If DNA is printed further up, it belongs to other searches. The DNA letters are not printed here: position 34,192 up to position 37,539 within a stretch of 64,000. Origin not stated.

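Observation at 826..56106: Phased heptanucleotide (7-nt period) tracts fill intergenic spacers at nine or more loci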

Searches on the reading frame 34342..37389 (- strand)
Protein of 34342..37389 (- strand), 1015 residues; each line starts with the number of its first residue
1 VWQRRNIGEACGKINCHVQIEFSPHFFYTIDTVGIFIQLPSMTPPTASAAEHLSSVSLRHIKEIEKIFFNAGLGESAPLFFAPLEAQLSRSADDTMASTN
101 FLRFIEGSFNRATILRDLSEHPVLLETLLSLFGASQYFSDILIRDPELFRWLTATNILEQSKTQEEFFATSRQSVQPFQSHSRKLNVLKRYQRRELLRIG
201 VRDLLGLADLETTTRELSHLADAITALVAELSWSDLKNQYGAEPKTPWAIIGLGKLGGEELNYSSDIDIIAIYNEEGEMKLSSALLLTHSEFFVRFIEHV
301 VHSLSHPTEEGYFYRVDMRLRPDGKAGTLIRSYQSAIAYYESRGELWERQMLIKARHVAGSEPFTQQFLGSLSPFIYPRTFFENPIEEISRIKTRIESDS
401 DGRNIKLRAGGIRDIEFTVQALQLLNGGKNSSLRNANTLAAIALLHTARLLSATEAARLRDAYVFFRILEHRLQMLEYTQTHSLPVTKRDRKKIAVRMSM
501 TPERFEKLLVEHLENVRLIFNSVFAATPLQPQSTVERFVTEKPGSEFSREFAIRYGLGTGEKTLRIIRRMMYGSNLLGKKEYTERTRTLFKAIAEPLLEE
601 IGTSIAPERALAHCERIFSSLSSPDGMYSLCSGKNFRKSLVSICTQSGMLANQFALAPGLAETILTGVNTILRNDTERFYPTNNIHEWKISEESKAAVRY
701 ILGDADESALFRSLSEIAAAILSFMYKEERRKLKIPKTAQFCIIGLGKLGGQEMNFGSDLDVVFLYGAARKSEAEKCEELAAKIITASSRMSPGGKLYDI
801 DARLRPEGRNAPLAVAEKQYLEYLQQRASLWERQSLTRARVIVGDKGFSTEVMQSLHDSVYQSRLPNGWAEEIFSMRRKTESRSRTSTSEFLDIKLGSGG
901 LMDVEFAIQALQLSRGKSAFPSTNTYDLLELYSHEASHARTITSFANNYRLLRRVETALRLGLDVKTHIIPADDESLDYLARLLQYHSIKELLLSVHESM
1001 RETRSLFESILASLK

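Call 10: search_protein_families(library=pfam, proteins=[window:34342-37389:-])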
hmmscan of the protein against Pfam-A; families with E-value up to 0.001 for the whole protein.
window:34342-37389:- (1015 aa): 3 families
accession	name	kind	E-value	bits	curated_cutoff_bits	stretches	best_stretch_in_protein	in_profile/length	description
PF03710.21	GlnE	-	5.5e-99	331.1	24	2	126-370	2-251/252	Glutamate-ammonia ligase adenylyltransferase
PF08335.16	GlnD_UR_UTase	-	5.9e-37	127.3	21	2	393-524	14-141/141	GlnD PII-uridylyltransferase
PF03445.19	DUF294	-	5.9e-06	26.7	21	0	701-786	11-96/138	Putative nucleotidyltransferase DUF294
